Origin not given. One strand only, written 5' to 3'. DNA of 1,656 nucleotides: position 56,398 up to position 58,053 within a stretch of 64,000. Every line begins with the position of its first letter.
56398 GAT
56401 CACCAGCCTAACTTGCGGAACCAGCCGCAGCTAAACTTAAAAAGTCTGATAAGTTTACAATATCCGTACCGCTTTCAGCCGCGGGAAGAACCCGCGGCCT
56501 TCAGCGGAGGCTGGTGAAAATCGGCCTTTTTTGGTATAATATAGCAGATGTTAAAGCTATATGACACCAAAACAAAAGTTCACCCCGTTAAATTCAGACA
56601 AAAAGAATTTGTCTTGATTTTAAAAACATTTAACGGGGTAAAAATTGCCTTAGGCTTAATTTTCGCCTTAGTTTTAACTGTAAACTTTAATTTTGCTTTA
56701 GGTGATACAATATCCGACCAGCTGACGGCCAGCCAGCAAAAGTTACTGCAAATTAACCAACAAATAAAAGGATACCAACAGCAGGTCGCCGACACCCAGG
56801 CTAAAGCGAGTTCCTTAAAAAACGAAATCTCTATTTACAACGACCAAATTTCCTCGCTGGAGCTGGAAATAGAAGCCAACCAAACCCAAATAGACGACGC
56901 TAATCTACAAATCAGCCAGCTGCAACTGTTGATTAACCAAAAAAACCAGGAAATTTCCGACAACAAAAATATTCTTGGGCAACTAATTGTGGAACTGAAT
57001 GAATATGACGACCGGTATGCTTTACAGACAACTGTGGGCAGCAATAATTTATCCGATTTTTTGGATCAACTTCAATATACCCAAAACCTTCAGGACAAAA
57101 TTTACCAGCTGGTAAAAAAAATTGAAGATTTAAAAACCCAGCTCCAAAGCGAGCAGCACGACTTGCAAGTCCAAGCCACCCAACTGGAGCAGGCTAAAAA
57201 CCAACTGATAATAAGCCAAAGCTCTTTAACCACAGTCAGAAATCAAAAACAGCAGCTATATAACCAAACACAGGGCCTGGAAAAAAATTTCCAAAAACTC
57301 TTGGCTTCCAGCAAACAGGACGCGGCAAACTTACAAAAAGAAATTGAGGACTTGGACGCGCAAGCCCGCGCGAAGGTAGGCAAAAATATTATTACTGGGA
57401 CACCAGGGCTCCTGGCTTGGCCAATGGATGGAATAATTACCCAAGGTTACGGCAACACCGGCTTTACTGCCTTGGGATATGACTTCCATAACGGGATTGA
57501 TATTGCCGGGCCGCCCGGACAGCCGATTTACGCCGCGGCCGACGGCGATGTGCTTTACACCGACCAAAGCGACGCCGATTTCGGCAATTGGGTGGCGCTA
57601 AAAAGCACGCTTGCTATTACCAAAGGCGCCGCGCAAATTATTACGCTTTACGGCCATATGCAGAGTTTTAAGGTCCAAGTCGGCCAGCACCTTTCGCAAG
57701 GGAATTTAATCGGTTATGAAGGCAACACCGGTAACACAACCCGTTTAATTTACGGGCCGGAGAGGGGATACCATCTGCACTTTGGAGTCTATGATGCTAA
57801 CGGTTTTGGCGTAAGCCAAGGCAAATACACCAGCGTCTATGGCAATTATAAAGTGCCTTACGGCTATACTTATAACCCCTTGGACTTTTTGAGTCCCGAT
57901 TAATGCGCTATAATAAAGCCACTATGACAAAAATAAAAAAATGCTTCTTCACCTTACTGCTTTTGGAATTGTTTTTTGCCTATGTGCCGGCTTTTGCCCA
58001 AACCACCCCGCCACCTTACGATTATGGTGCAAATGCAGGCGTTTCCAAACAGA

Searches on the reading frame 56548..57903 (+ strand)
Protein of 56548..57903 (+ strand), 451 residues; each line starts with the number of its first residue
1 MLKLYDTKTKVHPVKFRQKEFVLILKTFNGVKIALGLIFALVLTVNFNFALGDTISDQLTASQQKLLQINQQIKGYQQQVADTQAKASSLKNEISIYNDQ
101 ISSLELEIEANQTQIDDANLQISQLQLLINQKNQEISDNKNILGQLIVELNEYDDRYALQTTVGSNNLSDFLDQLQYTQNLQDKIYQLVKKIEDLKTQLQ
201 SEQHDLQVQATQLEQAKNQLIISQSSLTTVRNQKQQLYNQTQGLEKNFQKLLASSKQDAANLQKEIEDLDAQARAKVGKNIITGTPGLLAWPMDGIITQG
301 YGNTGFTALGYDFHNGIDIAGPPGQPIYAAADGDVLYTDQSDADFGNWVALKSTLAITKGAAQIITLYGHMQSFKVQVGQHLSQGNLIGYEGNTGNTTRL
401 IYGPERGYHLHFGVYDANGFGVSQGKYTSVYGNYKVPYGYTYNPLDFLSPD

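Call 50: search_protein_families(library=pfam, max_evalue=0.001, proteins=[window:56548-57903:+])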
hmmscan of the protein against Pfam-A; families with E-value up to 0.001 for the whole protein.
window:56548-57903:+ (451 aa): 2 families
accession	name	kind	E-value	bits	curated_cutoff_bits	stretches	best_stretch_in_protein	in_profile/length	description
PF01551.29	Peptidase_M23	-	1.1e-22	80.5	28.7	1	313-416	2-89/96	Peptidase family M23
PF06008.19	Laminin_I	-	0.00043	20.5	34.6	0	56-133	39-114/259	Laminin Domain I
